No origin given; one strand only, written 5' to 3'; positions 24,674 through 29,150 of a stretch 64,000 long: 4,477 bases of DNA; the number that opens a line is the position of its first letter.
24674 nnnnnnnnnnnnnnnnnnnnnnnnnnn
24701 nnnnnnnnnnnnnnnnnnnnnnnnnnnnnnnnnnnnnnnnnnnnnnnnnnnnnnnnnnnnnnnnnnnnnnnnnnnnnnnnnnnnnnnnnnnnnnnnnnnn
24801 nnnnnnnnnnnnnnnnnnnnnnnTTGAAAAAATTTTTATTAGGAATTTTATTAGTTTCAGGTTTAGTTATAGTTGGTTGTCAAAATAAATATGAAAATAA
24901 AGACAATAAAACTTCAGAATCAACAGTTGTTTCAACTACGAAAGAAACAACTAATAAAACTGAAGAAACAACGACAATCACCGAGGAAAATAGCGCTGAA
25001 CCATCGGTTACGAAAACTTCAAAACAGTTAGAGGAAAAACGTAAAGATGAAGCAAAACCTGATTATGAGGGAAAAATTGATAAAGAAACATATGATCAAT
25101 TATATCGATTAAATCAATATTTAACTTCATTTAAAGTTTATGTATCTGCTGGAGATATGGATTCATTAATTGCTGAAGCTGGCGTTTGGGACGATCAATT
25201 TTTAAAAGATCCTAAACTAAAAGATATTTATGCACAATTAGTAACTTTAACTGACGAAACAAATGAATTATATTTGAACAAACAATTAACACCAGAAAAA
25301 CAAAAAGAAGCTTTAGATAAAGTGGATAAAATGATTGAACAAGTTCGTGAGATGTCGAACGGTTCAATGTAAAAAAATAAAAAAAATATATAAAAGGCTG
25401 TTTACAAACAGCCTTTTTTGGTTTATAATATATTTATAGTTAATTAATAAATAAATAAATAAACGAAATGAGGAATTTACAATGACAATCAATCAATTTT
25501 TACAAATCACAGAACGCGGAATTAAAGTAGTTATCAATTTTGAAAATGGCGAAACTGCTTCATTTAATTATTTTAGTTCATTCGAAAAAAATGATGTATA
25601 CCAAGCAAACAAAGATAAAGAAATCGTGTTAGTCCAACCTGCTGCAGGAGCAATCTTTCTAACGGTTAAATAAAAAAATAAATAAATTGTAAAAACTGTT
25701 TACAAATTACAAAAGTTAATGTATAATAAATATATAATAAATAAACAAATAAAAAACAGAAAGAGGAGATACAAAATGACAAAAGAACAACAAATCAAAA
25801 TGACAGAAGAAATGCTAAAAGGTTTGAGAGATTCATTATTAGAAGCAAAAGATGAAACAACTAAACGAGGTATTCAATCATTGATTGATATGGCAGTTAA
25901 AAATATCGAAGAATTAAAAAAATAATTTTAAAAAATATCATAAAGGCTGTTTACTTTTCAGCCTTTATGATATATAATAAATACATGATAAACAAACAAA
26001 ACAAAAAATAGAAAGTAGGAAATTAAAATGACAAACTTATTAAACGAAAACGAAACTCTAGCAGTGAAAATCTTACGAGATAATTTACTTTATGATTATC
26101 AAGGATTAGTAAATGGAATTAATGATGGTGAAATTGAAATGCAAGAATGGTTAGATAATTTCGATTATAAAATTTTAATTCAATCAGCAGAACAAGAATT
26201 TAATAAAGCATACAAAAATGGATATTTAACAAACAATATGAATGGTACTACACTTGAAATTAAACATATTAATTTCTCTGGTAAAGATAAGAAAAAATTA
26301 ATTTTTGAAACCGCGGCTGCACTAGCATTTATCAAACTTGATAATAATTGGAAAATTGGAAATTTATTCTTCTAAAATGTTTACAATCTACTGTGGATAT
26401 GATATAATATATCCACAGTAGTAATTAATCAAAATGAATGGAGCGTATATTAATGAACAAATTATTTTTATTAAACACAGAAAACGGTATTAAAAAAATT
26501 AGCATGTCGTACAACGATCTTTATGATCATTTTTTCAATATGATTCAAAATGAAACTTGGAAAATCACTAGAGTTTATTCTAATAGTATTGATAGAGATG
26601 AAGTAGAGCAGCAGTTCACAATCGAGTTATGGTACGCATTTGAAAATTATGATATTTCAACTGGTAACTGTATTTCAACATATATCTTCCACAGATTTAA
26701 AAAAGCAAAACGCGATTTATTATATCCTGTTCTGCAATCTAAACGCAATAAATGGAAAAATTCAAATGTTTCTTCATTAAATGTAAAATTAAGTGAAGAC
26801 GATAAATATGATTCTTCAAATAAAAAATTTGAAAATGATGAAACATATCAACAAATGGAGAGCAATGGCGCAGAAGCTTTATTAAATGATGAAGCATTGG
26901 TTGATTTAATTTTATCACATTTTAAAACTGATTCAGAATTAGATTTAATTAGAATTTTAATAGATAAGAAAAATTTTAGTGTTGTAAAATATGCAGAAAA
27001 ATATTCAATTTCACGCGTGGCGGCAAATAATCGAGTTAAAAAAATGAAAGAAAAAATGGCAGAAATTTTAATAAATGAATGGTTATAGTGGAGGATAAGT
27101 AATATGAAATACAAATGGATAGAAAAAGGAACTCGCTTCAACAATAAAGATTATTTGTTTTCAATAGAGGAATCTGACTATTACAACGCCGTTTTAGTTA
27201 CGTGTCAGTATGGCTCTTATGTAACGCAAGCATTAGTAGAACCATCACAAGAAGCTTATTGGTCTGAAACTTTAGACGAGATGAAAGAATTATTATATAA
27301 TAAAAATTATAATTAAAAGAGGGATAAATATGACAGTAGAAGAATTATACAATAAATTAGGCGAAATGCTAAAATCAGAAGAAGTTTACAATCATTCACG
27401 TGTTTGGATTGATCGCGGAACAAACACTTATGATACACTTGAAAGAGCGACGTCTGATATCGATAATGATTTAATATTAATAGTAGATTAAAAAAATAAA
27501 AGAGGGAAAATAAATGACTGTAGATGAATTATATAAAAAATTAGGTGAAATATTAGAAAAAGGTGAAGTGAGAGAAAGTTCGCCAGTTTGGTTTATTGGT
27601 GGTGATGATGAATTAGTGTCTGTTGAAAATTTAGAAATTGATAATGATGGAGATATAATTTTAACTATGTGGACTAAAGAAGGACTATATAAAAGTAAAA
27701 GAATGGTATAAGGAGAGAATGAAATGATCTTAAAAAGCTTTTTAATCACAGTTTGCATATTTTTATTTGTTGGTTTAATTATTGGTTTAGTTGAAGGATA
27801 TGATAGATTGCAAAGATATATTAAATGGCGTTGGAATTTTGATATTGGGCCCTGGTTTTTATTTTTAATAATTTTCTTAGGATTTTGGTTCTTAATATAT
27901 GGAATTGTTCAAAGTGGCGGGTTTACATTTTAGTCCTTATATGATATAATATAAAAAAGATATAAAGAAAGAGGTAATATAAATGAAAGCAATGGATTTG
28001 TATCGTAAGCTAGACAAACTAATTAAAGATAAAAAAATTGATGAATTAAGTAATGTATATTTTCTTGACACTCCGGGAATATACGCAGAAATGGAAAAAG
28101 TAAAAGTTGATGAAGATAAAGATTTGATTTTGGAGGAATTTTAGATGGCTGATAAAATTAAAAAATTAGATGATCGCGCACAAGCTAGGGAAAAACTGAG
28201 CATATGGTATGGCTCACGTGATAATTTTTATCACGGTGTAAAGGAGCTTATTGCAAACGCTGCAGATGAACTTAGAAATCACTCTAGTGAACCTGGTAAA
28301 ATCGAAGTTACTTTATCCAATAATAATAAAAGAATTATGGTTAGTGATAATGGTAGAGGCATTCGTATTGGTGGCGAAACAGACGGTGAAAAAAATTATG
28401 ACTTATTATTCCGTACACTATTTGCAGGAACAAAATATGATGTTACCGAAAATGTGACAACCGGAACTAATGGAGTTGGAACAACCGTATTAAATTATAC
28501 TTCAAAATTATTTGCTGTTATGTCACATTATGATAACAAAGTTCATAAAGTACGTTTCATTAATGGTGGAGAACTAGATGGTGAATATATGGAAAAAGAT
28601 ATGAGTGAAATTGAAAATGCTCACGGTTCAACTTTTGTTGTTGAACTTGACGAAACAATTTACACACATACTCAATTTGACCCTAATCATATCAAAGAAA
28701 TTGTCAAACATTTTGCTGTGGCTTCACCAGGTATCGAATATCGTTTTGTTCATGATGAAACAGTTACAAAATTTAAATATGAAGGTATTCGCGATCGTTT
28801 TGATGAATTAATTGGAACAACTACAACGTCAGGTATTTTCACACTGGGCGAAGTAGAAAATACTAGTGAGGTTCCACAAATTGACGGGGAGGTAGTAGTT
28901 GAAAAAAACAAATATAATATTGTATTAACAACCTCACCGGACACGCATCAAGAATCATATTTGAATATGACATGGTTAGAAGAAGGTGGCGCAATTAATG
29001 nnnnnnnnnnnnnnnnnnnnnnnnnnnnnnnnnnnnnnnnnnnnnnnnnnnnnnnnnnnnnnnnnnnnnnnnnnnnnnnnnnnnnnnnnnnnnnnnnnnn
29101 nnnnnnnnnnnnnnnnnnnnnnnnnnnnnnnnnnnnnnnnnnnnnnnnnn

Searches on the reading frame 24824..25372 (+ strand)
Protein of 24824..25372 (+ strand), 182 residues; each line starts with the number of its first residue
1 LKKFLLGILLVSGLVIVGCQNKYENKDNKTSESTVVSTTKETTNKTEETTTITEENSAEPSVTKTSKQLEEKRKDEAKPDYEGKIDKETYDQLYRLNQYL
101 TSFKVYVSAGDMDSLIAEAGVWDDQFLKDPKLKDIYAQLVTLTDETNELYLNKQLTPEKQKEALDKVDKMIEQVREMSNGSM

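Call 32: search_protein_families(library=pfam, proteins=[window:24824-25372:+], max_evalue=0.01)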
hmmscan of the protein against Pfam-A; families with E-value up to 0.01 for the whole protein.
window:24824-25372:+ (182 aa): 1 family
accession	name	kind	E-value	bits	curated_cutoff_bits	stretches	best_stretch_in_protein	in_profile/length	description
PF21827.1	New_glue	-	8.4e-06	25.9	31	1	6-76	7-75/94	New glue protein family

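Call 35: search_protein_families(library=phrogs, proteins=[window:24824-25372:+], max_evalue=0.001)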
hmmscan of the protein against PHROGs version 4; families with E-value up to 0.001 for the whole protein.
window:24824-25372:+ (182 aa): 2 families
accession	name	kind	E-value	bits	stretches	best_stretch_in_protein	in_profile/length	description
phrog_31019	-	unknown function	0.00024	22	1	1-44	1-46/148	-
phrog_1904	-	lysis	0.00073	20.5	1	1-73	1-72/235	endolysin; lysM motif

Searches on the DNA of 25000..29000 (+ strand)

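Call 5: search_dna_similar(query=window:25000-29000:+, collection=phages, mode=near)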
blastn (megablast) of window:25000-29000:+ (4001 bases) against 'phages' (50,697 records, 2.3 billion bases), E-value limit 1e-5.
Records with a match: 6; places in all: 11; records where one place covers at least 80% of the query: 5.
Best place of each record, by identity: 95-99% 2; 90-95% 1; 80-90% 3.
By first word of the organism name: Enterococcus 6.
By host as written in the record: - 3; Enterococcus faecalis ATCC 700802 / V583 2; Enterococcus faecium 1.
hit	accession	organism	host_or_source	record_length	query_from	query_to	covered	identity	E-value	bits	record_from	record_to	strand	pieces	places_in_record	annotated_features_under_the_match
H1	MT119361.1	Enterococcus phage vipetofem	Enterococcus faecalis ATCC 700802 / V583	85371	1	4001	94%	96.4%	0e+0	6194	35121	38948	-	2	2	hypothetical protein (x10)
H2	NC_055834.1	Enterococcus phage vipetofem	Enterococcus faecalis ATCC 700802 / V583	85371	1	4001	94%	96.4%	0e+0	6194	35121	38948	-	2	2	DNA topoisomerase II | hypothetical protein (x9)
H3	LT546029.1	Enterococcus phage VFW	-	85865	1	4000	84%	89.7%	0e+0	4275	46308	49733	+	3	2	Topoisomerase IV subunit B | hypothetical protein (x7)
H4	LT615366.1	Enterococcus phage VPE25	-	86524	2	4001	80%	88.3%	0e+0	3836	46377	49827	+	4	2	DNA gyrase subunit B | hypothetical protein (x7)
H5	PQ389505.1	Enterococcus phage vB_EfKM29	Enterococcus faecium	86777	2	4001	80%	88.3%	0e+0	3834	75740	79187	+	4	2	topoisomerase IV subunit B | hypothetical protein (x10)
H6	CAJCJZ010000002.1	Enterococcus phage vB_EfaS_140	Gamoneu cheese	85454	1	4000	74%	91.2%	0e+0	4078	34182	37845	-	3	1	DNA gyrase subunit B (EC | hypothetical protein (x8)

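Call 8: search_dna_similar(query=window:26200-26650:+, collection=phages, mode=distant, max_rows=40)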
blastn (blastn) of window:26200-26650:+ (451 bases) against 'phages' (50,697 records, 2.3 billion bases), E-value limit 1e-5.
Records with a match: 10; places in all: 10; records where one place covers at least 80% of the query: 6.
Best place of each record, by identity: 90-95% 6; 60-80% 4.
By first word of the organism name: Enterococcus 10.
By host as written in the record: - 4; Enterococcus faecalis ATCC 700802 / V583 2; Enterococcus 2; Enterococcus faecium 1; Enterococcus faecium strain UCH5 1.
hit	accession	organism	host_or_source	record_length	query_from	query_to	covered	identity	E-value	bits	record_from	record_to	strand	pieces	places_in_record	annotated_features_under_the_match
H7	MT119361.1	Enterococcus phage vipetofem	Enterococcus faecalis ATCC 700802 / V583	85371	1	451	100%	94.3%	0e+0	696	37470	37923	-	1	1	hypothetical protein (x2)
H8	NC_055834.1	Enterococcus phage vipetofem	Enterococcus faecalis ATCC 700802 / V583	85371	1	451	100%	94.3%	0e+0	696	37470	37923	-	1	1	hypothetical protein (x2)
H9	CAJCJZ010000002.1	Enterococcus phage vB_EfaS_140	Gamoneu cheese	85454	1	451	100%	94.0%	0e+0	693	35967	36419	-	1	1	hypothetical protein (x2)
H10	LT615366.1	Enterococcus phage VPE25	-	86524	1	451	100%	93.4%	0e+0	678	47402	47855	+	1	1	hypothetical protein (x2)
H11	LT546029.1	Enterococcus phage VFW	-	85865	1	451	100%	93.0%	0e+0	669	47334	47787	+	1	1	hypothetical protein (x2)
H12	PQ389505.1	Enterococcus phage vB_EfKM29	Enterococcus faecium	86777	3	451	100%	92.0%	0e+0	647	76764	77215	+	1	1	hypothetical protein (x2)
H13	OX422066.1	Enterococcus phage Planchet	-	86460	328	451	27%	73.4%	2e-11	76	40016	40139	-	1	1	ECF RNA polymerase sigma factor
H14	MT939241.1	Enterococcus phage 9183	Enterococcus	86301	329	451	27%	72.4%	9e-10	70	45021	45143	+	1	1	sigma-70 family RNA polymerase sigma factor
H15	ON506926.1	Enterococcus phage TJE4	Enterococcus faecium strain UCH5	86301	329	451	27%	72.4%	9e-10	70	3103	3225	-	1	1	hypothetical protein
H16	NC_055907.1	Enterococcus phage 9183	Enterococcus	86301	329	451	27%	72.4%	9e-10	70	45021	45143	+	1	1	sigma-70 family RNA polymerase sigma factor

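Call 10: get_annotated_region(hit=H7, flank=1500)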
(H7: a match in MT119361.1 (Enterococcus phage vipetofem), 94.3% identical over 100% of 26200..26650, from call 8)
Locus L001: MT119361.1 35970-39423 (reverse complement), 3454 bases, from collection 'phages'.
description: Enterococcus phage vipetofem, complete genome.
organism: Enterococcus phage vipetofem (NCBI taxid 2719594)
taxonomy: Viruses; Duplodnaviria; Heunggongvirae; Uroviricota; Caudoviricetes; Andrewesvirinae; Vipetofemvirus; Vipetofemvirus vipetofem
host: Enterococcus faecalis ATCC 700802 / V583; source: wastewater; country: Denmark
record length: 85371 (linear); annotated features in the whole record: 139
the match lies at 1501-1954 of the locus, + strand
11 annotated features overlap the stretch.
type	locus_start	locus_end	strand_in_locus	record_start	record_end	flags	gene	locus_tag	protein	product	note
CDS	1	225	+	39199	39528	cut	-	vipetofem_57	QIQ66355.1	hypothetical protein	-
CDS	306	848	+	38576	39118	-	-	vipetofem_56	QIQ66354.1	hypothetical protein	-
CDS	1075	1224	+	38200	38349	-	-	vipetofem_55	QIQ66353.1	hypothetical protein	-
CDS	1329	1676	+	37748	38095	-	-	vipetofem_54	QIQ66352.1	hypothetical protein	-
CDS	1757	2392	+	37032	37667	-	-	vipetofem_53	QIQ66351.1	hypothetical protein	-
CDS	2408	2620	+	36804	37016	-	-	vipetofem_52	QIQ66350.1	hypothetical protein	-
CDS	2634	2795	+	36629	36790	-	-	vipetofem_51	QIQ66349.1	hypothetical protein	-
CDS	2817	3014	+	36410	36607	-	-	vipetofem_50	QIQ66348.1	hypothetical protein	-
CDS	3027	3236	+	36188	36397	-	-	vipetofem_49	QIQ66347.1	hypothetical protein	-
CDS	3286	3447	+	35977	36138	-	-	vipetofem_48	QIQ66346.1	hypothetical protein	-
CDS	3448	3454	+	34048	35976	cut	-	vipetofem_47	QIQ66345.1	hypothetical protein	PVOGs: VOG5656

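Call 11: get_annotated_region(hit=H9, flank=1500)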
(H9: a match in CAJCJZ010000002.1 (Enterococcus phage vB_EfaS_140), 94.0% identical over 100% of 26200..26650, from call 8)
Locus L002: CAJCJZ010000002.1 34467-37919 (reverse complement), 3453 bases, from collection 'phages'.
description: Enterococcus phage vB_EfaS_140 genome assembly, contig: phage140-genome, whole genome shotgun sequence.
organism: Enterococcus phage vB_EfaS_140 (NCBI taxid 2730536)
taxonomy: Viruses; Duplodnaviria; Heunggongvirae; Uroviricota; Caudoviricetes; Andrewesvirinae
host: -; source: Gamoneu cheese; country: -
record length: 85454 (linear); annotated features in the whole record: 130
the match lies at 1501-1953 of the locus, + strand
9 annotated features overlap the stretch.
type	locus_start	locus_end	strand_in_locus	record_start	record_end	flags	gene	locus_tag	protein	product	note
CDS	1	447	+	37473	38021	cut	-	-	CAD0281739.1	hypothetical protein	-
CDS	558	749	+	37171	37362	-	-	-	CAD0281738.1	hypothetical protein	-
CDS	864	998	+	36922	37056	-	-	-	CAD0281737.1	hypothetical protein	-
CDS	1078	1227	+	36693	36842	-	-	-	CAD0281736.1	hypothetical protein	-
CDS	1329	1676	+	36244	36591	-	-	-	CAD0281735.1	hypothetical protein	-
CDS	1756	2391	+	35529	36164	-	-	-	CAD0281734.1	hypothetical protein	-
CDS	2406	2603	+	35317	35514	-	-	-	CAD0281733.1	hypothetical protein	-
CDS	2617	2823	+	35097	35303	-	-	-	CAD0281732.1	hypothetical protein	-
CDS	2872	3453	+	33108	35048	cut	-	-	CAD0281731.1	DNA gyrase subunit B (EC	-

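Call 12: get_annotated_region(hit=H10, flank=1500)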
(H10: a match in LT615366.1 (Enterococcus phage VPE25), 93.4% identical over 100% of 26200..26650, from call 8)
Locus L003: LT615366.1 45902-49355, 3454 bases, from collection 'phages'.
description: Enterococcus phage VPE25 genome assembly, chromosome: VPE25.
organism: Enterococcus phage VPE25 (NCBI taxid 1813887)
taxonomy: Viruses; Duplodnaviria; Heunggongvirae; Uroviricota; Caudoviricetes; Andrewesvirinae
host: -; source: -; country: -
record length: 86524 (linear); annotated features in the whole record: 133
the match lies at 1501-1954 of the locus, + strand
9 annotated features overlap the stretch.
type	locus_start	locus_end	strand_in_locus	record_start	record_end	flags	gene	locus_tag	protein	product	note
CDS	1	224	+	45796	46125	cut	-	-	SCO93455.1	hypothetical protein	label:hypothetical protein CDS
CDS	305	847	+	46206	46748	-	-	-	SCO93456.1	hypothetical protein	label:hypothetical protein CDS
CDS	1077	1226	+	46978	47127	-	-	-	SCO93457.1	hypothetical protein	label:hypothetical protein CDS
CDS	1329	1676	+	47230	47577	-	-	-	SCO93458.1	hypothetical protein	label:hypothetical protein CDS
CDS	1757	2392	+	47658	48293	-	-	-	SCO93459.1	hypothetical protein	label:hypothetical protein CDS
CDS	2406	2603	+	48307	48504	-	-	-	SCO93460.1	hypothetical protein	label:hypothetical protein CDS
CDS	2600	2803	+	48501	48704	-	-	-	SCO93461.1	hypothetical protein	label:hypothetical protein CDS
CDS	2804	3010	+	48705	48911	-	-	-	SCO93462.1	hypothetical protein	label:hypothetical protein CDS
CDS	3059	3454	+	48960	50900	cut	-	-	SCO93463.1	DNA gyrase subunit B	label:DNA gyrase subunit B (EC 5.99.1.3) CDS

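Call 13: get_annotated_region(hit=H11, flank=1500)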
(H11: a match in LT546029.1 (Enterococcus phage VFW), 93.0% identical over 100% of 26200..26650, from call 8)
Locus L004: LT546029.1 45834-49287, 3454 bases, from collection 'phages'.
description: Enterococcus phage VFW genome assembly, chromosome: VFW.
organism: Enterococcus phage VFW (NCBI taxid 1813888)
taxonomy: Viruses; Duplodnaviria; Heunggongvirae; Uroviricota; Caudoviricetes; Andrewesvirinae; Vipetofemvirus
host: -; source: -; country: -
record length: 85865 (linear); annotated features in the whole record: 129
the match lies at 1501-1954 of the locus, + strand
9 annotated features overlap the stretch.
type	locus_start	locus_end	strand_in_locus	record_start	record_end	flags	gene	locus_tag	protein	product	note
CDS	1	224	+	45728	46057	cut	-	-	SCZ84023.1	hypothetical protein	label:hypothetical protein CDS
CDS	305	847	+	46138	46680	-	-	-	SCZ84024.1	hypothetical protein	label:hypothetical protein CDS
CDS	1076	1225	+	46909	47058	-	-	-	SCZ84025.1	hypothetical protein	label:hypothetical protein CDS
CDS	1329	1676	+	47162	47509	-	-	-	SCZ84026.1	hypothetical protein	label:hypothetical protein CDS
CDS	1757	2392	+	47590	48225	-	-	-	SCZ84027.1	hypothetical protein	label:hypothetical protein CDS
CDS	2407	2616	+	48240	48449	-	-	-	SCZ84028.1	hypothetical protein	label:hypothetical protein CDS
CDS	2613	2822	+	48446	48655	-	-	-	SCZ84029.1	hypothetical protein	label:hypothetical protein CDS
CDS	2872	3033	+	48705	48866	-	-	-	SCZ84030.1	hypothetical protein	label:hypothetical protein CDS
CDS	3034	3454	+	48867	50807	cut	-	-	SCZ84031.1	Topoisomerase IV subunit B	label:Topoisomerase IV subunit B (EC 5.99.1.-) CDS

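Call 14: get_annotated_region(hit=H12, flank=1500)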
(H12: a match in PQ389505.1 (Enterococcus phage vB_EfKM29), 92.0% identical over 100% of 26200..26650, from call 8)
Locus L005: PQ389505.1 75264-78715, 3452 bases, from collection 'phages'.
description: Enterococcus phage vB_EfKM29, complete genome.
organism: Enterococcus phage vB_EfKM29 (NCBI taxid 3366567)
taxonomy: Viruses; Duplodnaviria; Heunggongvirae; Uroviricota; Caudoviricetes; Andrewesvirinae; Vipetofemvirus
host: Enterococcus faecium; source: compost; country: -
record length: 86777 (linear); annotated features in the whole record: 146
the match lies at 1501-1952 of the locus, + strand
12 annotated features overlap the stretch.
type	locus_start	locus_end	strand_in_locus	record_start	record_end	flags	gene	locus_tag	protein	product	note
CDS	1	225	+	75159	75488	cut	-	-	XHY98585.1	hypothetical protein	-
CDS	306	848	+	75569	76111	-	-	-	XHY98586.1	hypothetical protein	-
CDS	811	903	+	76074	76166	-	-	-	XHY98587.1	hypothetical protein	-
CDS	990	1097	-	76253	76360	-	-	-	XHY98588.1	hypothetical protein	-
CDS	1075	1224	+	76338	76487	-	-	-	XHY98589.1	hypothetical protein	-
CDS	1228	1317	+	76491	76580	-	-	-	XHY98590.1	hypothetical protein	-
CDS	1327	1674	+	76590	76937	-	-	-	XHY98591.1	hypothetical protein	-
CDS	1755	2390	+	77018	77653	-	-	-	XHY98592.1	hypothetical protein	-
CDS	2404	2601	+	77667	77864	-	-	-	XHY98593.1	hypothetical protein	-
CDS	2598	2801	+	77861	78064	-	-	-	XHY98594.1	hypothetical protein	-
CDS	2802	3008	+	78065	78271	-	-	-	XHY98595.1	hypothetical protein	-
CDS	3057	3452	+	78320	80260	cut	-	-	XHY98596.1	topoisomerase IV subunit B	-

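Call 15: get_annotated_region(hit=H13, flank=2000)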
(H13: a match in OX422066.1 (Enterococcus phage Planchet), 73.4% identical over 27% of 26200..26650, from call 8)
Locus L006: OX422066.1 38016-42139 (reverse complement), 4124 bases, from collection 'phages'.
description: Enterococcus phage Planchet genome assembly, complete genome: monopartite.
organism: Enterococcus phage Planchet (NCBI taxid 3014452)
taxonomy: Viruses; Duplodnaviria; Heunggongvirae; Uroviricota; Caudoviricetes; Andrewesvirinae; Denvervirus
host: -; source: -; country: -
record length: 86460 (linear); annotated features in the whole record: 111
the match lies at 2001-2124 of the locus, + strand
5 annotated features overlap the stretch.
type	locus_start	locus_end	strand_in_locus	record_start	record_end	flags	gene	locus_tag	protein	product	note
CDS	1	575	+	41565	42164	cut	-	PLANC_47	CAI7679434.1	Guanylate kinase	-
CDS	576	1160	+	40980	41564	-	-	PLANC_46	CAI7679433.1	RusA-like crossover junction endodeoxyribonuclease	-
CDS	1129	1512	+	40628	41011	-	-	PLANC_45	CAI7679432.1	Hypothetical protein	-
CDS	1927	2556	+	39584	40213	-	-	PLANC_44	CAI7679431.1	ECF RNA polymerase sigma factor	-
CDS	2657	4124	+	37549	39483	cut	-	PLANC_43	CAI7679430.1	DNA topoisomerase 4 subunit B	-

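Call 16: get_annotated_region(hit=H14, flank=2000)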
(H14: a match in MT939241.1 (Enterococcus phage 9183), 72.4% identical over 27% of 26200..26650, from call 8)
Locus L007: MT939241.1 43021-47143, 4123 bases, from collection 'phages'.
description: Enterococcus phage 9183, complete genome.
organism: Enterococcus phage 9183 (NCBI taxid 2763102)
taxonomy: Viruses; Duplodnaviria; Heunggongvirae; Uroviricota; Caudoviricetes; Andrewesvirinae; Denvervirus; Denvervirus dv9183
host: Enterococcus; source: wastewater samples; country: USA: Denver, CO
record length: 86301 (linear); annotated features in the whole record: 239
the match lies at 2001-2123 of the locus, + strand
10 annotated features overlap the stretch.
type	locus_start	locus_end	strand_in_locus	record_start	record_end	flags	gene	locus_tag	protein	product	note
CDS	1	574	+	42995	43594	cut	-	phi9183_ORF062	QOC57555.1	guanylate kinase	-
regulatory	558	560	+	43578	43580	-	-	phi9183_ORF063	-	ribosome_binding_site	-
CDS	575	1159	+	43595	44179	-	-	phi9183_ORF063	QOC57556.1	RusA family crossover junction endodeoxyribonuclease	-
regulatory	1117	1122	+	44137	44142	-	-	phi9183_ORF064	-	ribosome_binding_site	-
CDS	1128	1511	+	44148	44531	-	-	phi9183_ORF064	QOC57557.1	hypothetical protein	hypothetical novel protein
regulatory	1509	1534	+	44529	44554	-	-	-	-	terminator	-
regulatory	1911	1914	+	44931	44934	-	-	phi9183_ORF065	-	ribosome_binding_site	-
CDS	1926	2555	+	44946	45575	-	-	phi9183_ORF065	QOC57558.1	sigma-70 family RNA polymerase sigma factor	-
regulatory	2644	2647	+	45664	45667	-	-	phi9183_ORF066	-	ribosome_binding_site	-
CDS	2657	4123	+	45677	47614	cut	-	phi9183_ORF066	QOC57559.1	topoisomerase IV subunit B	-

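Call 107: search_rna_families(source=L007, start=1450, end=1960, threshold=evalue, max_evalue=1)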
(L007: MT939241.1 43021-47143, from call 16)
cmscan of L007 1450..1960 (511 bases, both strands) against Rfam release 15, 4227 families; matches with E-value up to 1: 3.
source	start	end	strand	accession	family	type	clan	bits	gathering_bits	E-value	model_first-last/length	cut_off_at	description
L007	1456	1539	+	RF02029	sraA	Gene; sRNA;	-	24.7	56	0.15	1-95/95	no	sraA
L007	1498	1560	-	RF02059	STnc50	Gene; sRNA;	-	22.7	55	0.2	1-84/84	no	Salmonella enterica sRNA STnc40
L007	1765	1889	+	RF00506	Thr_leader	Cis-reg; leader;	-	17.4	55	1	1-118/118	no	Threonine operon leader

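Call 108: search_rna_families(source=window, start=25300, end=26500, threshold=evalue, max_evalue=1)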
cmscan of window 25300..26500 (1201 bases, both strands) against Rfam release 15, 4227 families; matches with E-value up to 1: 7.
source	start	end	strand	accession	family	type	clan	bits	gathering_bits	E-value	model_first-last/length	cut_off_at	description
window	25309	25424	+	RF04182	GibS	Gene; sRNA;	-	25.3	115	0.52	12-142/142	no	GibS sRNA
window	25348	25419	+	RF02083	OrzO-P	Gene; antitoxin;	-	24.7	60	0.23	1-76/76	no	OrzO-P RNA antitoxin family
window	25394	25448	-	RF02844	RefA9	Gene; antisense;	-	23.7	49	0.56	1-64/64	no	Enterococcus sRNA A9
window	25915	25970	-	RF02948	cow-rumen-4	Gene; sRNA;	-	23.4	48.5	0.39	1-64/64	no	cow-rumen-4 RNA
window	25349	25419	+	RF02057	STnc40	Gene; sRNA;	-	22.1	45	0.47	1-70/70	no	Salmonella enterica sRNA STnc40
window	26416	26489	+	RF03149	RAGATH-12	Gene; sRNA;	-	20.3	75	0.24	1-78/78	no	RAGATH-12 RNA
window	25392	25418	-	RF03485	mir-4000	Gene; miRNA;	-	20.2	58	0.44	14-40/54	no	mir-4000 microRNA precursor family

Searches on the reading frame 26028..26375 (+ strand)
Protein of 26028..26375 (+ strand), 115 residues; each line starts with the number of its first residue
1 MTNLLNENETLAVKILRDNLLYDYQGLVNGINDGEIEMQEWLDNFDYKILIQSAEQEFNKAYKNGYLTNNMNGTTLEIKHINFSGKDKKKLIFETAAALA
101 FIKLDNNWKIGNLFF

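Call 32: search_protein_families(library=pfam, proteins=[window:26028-26375:+], max_evalue=0.01)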
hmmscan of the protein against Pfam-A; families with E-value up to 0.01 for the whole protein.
window:26028-26375:+ (115 aa): 0 families

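Call 35: search_protein_families(library=phrogs, proteins=[window:26028-26375:+], max_evalue=0.001)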
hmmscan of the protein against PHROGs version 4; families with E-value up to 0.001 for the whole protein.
window:26028-26375:+ (115 aa): 1 family
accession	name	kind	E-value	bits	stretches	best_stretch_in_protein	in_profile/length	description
phrog_22747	-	unknown function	1.5e-15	58.5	1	8-102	5-99/102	-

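Call 77: search_protein_families(library=ncbifam, proteins=[window:26028-26375:+], max_evalue=0.01)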
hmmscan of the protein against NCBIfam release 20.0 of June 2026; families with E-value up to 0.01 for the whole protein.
window:26028-26375:+ (115 aa): 0 families

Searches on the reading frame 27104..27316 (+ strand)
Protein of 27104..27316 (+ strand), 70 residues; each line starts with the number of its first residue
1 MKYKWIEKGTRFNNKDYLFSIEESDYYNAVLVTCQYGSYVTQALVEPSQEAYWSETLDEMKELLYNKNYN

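Call 32: search_protein_families(library=pfam, proteins=[window:27104-27316:+], max_evalue=0.01)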
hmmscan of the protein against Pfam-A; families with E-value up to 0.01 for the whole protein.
window:27104-27316:+ (70 aa): 0 families

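Call 35: search_protein_families(library=phrogs, proteins=[window:27104-27316:+], max_evalue=0.001)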
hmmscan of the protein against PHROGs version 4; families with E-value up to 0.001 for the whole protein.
window:27104-27316:+ (70 aa): 1 family
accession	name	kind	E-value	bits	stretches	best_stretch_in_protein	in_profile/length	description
phrog_35950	-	unknown function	8.9e-25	87.5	1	1-70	1-70/70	-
